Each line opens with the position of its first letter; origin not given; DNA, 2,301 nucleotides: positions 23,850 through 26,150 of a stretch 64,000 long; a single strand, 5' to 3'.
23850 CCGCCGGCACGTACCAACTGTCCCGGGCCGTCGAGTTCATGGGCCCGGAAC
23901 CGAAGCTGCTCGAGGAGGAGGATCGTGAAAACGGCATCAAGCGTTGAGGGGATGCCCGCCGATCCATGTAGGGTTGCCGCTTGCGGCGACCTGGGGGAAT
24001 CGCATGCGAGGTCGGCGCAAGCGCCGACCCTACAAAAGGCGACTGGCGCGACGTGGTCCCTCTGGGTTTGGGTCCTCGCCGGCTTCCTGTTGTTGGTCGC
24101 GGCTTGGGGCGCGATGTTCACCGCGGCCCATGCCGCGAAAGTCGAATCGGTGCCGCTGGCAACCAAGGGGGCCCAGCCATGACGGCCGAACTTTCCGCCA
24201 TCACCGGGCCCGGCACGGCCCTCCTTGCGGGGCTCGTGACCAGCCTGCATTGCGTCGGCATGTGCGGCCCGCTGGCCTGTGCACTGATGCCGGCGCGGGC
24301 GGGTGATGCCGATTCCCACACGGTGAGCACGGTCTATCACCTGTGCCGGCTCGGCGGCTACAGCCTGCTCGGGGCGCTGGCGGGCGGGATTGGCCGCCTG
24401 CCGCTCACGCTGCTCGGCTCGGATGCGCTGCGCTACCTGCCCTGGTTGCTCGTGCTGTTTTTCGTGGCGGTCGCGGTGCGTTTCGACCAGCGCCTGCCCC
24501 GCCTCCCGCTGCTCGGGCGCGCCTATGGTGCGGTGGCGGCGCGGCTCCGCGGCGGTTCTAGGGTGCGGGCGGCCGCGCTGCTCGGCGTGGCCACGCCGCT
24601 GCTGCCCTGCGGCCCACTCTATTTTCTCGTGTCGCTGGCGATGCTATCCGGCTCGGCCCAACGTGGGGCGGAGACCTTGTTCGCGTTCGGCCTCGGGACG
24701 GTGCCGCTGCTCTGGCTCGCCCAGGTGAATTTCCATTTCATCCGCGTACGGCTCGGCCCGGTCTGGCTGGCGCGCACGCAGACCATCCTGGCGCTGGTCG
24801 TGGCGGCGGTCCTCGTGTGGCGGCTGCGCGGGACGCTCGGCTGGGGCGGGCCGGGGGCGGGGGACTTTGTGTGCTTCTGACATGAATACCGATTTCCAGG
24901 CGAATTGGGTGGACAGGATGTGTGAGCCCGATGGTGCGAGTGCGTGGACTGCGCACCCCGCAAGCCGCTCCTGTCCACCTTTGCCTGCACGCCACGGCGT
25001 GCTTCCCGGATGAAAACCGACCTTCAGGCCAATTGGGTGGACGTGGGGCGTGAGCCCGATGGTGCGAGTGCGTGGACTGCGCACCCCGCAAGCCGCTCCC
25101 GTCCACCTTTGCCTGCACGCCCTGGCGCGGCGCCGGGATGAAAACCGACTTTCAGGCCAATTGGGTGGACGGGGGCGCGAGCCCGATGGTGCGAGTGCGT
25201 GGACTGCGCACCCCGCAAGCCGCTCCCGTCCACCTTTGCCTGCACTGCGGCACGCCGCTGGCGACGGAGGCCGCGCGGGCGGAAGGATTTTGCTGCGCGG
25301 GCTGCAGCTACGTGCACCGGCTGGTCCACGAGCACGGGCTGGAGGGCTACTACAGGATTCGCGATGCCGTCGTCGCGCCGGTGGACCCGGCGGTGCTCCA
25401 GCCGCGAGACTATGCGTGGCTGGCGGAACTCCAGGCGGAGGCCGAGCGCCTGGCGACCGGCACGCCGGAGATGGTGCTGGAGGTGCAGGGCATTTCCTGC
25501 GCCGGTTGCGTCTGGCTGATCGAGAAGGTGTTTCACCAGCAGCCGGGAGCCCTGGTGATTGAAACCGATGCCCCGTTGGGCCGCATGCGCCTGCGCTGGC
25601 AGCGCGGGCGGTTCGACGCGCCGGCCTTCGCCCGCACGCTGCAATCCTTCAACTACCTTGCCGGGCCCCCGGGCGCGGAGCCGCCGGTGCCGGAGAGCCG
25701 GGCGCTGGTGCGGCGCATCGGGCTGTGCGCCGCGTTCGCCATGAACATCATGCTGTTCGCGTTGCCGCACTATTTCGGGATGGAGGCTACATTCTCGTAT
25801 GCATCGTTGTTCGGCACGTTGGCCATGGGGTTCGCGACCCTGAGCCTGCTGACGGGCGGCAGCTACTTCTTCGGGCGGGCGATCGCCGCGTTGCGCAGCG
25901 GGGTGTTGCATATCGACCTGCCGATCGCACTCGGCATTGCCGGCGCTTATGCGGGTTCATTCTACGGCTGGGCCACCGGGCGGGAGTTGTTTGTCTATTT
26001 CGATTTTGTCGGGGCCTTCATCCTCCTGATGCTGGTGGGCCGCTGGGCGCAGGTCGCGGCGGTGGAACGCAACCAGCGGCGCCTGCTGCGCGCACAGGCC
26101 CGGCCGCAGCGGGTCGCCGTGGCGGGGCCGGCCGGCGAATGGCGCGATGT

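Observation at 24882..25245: Exact-period 128-bp triplication of the Cu-ATPase 5' end, creating two ATGA-coupled 43-codon uORFs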

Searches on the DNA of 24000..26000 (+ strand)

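Call 6: search_rna_families(source=window, start=24000, end=26000, threshold=evalue, max_evalue=10)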
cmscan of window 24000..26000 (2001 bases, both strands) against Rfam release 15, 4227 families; matches with E-value up to 10: 7.
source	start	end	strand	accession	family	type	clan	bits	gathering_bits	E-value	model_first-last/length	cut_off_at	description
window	24198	24231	+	RF01333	CRISPR-DR20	Gene; CRISPR;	-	20.8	42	0.34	1-36/36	no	CRISPR RNA direct repeat element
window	24091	24161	+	RF01532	TB10Cs3H2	Gene; snRNA; snoRNA; HACA-box;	-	19.1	45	2.5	1-69/69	no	Trypanosomatid snoRNA TB10Cs3H2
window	25164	25234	-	RF03992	mir-6302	Gene; miRNA;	-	18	90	2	1-79/79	no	mir-6302 microRNA precursor family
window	24136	24300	+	RF01754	radC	Cis-reg;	-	17.4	40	1.6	1-149/149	no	radC RNA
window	25092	25179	+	RF04132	mir-4436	Gene; miRNA;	-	17.2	74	3.4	1-85/85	no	mir-4436 microRNA precursor family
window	24238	24347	+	RF02424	Bp2_287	Gene; sRNA;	-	13.6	70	4.3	1-174/174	no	Burkholderia sRNA Bp2_Cand287_SIPHT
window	25428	25550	+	RF02175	SMAD5-AS1_3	Gene; lncRNA;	-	12.7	60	8.3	1-125/125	no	SMAD5 antisense RNA 1 conserved region 3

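Call 22: build_rna_model(alignment_id=A2, structure=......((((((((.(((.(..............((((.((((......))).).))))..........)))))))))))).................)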
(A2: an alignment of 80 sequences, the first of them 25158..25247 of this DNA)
Model R1 built from alignment A2 (80 sequences, 98 columns); structure: as given.
model positions 90; base pairs 20; branch points 0; effective number of sequences 3.73; information 0.633 bits per position. Calibrated on 0.2 Mb of random sequence (short: E-values are rough).
structure used (alignment columns):
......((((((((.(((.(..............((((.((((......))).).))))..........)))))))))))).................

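Call 23: search_with_rna_model(model_id=R1, sources=[window, L001, L002, L003, L004, L005, L006, L007, L008, L009, L010, L011, L012, L013, L014, L015, L016, L017, L018, L019, L020, L021, L022, L023, L024, L025, L026, L027, L028, L029, L030, L031, L032, L033, L034, L035, L036, L037, L038, L039, L040, L041, L042, L043, L044, L045, L046, L047, L048, L049, L050, L051, L052, L053, L054, L055, L056, L057, L058, L059, L060, L061, L062, L063, L064, L065, L066, L067, L068, L069, L070, L071, L072, L073], max_evalue=1)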
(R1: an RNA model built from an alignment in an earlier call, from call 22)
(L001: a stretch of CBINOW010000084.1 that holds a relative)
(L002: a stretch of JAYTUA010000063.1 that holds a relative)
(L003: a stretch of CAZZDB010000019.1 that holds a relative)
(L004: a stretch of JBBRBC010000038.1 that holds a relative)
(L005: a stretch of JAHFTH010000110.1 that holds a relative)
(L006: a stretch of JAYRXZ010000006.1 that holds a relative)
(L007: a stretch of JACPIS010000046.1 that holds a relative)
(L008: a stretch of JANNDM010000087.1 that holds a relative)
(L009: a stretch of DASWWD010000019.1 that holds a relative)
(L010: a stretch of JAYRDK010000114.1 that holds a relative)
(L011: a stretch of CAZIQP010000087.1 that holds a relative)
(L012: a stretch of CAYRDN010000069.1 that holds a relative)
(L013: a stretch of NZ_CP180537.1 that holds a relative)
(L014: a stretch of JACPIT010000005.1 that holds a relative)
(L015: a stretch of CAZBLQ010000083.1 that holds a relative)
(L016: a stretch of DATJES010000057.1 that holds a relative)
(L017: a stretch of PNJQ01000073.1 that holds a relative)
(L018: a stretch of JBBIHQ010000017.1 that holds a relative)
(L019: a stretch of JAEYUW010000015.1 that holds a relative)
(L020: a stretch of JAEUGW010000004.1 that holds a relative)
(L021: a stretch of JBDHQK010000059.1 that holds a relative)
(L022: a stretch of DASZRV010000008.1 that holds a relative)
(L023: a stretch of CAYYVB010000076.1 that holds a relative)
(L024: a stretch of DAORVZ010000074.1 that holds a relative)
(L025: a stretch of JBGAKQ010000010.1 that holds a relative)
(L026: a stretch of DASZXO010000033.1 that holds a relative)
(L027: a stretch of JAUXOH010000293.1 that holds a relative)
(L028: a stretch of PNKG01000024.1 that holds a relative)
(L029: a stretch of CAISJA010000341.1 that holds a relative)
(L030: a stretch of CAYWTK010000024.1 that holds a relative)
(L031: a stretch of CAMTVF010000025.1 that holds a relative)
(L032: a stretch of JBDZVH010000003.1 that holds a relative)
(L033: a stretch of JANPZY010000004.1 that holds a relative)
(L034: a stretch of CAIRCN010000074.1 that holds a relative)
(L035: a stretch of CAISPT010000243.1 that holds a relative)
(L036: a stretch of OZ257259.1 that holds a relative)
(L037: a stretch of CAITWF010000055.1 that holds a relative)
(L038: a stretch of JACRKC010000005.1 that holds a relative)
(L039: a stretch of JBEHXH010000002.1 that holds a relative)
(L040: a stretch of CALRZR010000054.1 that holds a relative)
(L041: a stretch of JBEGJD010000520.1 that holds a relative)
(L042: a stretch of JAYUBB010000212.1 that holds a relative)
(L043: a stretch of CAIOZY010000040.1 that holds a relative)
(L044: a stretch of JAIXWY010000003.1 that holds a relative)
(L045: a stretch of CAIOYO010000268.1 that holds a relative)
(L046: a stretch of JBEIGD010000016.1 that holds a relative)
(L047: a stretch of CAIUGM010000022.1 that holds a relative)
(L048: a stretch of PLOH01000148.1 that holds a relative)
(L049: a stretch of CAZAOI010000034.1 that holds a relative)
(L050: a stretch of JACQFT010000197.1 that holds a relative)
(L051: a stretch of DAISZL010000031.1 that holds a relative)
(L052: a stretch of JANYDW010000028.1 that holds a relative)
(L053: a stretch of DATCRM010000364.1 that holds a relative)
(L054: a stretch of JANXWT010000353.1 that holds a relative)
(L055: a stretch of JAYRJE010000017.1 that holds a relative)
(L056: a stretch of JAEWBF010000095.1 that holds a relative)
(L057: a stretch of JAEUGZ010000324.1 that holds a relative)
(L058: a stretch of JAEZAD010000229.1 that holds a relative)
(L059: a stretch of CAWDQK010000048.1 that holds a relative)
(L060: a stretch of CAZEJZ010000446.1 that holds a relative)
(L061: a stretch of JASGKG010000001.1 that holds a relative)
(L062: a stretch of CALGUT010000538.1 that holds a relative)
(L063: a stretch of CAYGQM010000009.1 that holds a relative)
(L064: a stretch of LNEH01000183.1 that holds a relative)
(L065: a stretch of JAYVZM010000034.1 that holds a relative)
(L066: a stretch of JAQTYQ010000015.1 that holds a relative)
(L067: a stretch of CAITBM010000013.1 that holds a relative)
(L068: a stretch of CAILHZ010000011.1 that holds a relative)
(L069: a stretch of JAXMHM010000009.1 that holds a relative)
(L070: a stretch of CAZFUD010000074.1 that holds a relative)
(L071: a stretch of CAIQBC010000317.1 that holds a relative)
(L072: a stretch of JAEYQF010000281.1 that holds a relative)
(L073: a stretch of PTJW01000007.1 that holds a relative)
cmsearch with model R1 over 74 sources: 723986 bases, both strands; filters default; matches with E-value up to 1: 125.
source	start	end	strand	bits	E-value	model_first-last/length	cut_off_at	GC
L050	4021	4110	+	101.1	1.4e-25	1-90/90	no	0.68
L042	4000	4089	+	100.8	1.7e-25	1-90/90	no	0.66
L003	572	661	+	98.2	9.7e-25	1-90/90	no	0.64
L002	4000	4089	+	97.7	1.3e-24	1-90/90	no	0.64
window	25158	25247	+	97.7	1.4e-24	1-90/90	no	0.7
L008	4000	4089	+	97.5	1.6e-24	1-90/90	no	0.7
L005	4000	4089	+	97.4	1.7e-24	1-90/90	no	0.61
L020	4015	4104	+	97.1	2e-24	1-90/90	no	0.68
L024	2713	2802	+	97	2.2e-24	1-90/90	no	0.69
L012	348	437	+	96.5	2.9e-24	1-90/90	no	0.7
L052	3877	3966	+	96.4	3.1e-24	1-90/90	no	0.68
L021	2336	2425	+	95.8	4.7e-24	1-90/90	no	0.68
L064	4146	4235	+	95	8.4e-24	1-90/90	no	0.73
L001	4018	4107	+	94.9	8.9e-24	1-90/90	no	0.71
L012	100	189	+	93.8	1.8e-23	1-90/90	no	0.7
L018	3644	3734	+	93.7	2e-23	1-90/90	no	0.59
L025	4006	4095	+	93.5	2.2e-23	1-90/90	no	0.66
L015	3419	3509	+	93.4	2.3e-23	1-90/90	no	0.58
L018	3770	3860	+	93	3e-23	1-90/90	no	0.62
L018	3896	3985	+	92.8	3.6e-23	1-90/90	no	0.6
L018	3518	3608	+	92.7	3.8e-23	1-90/90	no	0.59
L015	3623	3713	+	92.1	5.7e-23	1-90/90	no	0.58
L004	4021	4110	+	92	6e-23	1-90/90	no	0.66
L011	4021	4110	+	91.9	6.4e-23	1-90/90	no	0.66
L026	4000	4089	+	91.9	6.5e-23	1-90/90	no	0.7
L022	4000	4089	+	91.2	1e-22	1-90/90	no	0.67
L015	3293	3383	+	90.5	1.5e-22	1-90/90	no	0.56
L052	4000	4089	+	90.4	1.7e-22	1-90/90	no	0.68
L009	189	278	+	89.9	2.4e-22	1-90/90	no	0.62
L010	59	148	+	89.6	2.9e-22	1-90/90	no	0.63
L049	3897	3985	+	89.1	3.9e-22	1-90/90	no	0.64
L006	4003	4092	+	88.9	4.6e-22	1-90/90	no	0.64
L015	4000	4089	+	88.9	4.6e-22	1-90/90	no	0.63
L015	3749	3839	+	88.9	4.7e-22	1-90/90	no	0.6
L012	224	313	+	88.8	4.8e-22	1-90/90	no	0.68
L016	4000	4089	+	87.9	8.7e-22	1-90/90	no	0.7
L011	3896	3986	+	87.8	9.6e-22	1-90/90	no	0.55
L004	3896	3986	+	86.9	1.7e-21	1-90/90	no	0.55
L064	4024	4113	+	86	3e-21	1-90/90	no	0.66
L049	4021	4110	+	85.5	4.2e-21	1-90/90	no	0.62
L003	327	417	+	85.5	4.4e-21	1-90/90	no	0.64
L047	4000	4089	+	84.6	7.9e-21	1-90/90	no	0.69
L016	3383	3473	+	83.6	1.5e-20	1-90/90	no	0.65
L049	3773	3861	+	82.2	3.8e-20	1-90/90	no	0.62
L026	3383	3473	+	82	4.3e-20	1-90/90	no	0.65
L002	3875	3966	+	82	4.4e-20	1-90/90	no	0.65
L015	3875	3964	+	81.6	5.8e-20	1-90/90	no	0.58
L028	4006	4095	+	80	1.6e-19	1-90/90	no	0.73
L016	3263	3353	+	79.5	2.2e-19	1-90/90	no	0.59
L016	3875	3964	+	79.4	2.4e-19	1-90/90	no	0.69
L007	4021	4110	+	78.6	4e-19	1-90/90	no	0.72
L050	3875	3965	+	78.5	4.5e-19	1-90/90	no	0.58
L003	447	536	+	77.7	7.2e-19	1-90/90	no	0.72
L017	4003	4092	+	76.9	1.2e-18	1-90/90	no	0.69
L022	3383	3473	+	76.4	1.7e-18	1-90/90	no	0.62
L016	3629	3719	+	76.3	1.9e-18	1-90/90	no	0.62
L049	3648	3738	+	76.3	1.9e-18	1-90/90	no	0.62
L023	4018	4107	+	76.2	1.9e-18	1-90/90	no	0.71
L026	3629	3719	+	76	2.2e-18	1-90/90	no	0.59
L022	3260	3350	+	75.7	2.7e-18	1-90/90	no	0.63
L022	3629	3719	+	75.6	3e-18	1-90/90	no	0.59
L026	3875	3964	+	74.3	6.8e-18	1-90/90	no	0.68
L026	3260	3350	+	74.1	7.9e-18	1-90/90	no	0.62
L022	3875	3964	+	74.1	8e-18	1-90/90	no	0.68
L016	3506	3596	+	70.9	6.6e-17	1-90/90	no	0.63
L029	4021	4110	+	70.7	7.3e-17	1-90/90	no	0.73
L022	3752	3842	+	70.5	8.6e-17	1-90/90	no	0.62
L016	3752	3842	+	69.4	1.7e-16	1-90/90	no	0.63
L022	3506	3596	+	68.7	2.8e-16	1-90/90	no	0.59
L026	3752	3842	+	68.3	3.7e-16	1-90/90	no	0.62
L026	3506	3596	+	67.4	6.4e-16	1-90/90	no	0.59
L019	4006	4092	+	65.8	1.8e-15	1-90/90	no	0.68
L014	4006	4092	+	65.2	2.8e-15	1-90/90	no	0.68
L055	4006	4092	+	64.6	4.2e-15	1-90/90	no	0.7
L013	3986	4071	+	63.4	9.1e-15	1-90/90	no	0.73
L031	4021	4110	+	62.9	1.3e-14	1-90/90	no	0.67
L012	1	64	+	58.1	3e-13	27-90/90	5'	0.64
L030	3973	4062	+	58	3.3e-13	1-90/90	no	0.72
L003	1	64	+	50.5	4.4e-11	27-90/90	5'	0.67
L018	4021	4107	+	48.3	2e-10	1-90/90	no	0.71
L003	211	291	+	39.7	5.7e-08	1-90/90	no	0.62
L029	4014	4103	-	30.4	2.6e-05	1-90/90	no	0.74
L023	4011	4100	-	26.2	0.00041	1-90/90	no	0.69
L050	4014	4103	-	26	0.00047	1-90/90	no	0.69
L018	3511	3601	-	25.8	0.00056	1-90/90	no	0.58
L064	4017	4106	-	25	0.00091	1-90/90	no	0.64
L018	3637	3727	-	25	0.00094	1-90/90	no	0.63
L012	93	182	-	24.6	0.0012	1-90/90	no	0.71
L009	182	271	-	24.5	0.0013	1-90/90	no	0.66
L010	52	141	-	23.9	0.0019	1-90/90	no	0.66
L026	4005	4076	-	23.4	0.0027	7-78/90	no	0.71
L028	3999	4088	-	23.2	0.0031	1-90/90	no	0.72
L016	3993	4082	-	23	0.0034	1-90/90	no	0.7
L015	3286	3376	-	22.8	0.0041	1-90/90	no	0.57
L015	3868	3957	-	22.7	0.0042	1-90/90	no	0.61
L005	3993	4082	-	22.7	0.0043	1-90/90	no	0.63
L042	3993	4082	-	22.4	0.005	1-90/90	no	0.67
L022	4005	4076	-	22.1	0.0063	7-78/90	no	0.67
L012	341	430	-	21.7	0.0081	1-90/90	no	0.72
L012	217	306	-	21.6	0.0088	1-90/90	no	0.69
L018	3889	3978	-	21.5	0.009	1-90/90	no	0.63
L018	3763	3853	-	21.5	0.0092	1-90/90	no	0.64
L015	3412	3502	-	20.1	0.023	1-90/90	no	0.62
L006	3997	4085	-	19.8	0.028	1-90/90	no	0.65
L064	4139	4228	-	19.7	0.031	1-90/90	no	0.72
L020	4008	4097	-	19.3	0.04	1-90/90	no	0.69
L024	2706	2795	-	19.3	0.04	1-90/90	no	0.69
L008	3993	4082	-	19.3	0.041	1-90/90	no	0.7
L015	3616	3706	-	18.4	0.072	1-90/90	no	0.58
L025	3999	4088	-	18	0.095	1-90/90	no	0.68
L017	4008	4079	-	17.7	0.11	7-78/90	no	0.71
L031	4014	4103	-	17.5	0.13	1-90/90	no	0.66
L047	3993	4082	-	16.8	0.21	1-90/90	no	0.68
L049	3890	3978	-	16.5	0.25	1-90/90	no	0.64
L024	5161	5242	-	16.2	0.3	1-90/90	no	0.65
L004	3889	3979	-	15.4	0.51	1-90/90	no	0.56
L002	3993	4082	-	15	0.7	1-90/90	no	0.66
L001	4011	4100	-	14.9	0.71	1-90/90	no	0.71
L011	4014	4103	-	14.9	0.73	1-90/90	no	0.64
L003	565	654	-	14.8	0.77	1-90/90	no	0.69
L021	2329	2418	-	14.7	0.83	1-90/90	no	0.68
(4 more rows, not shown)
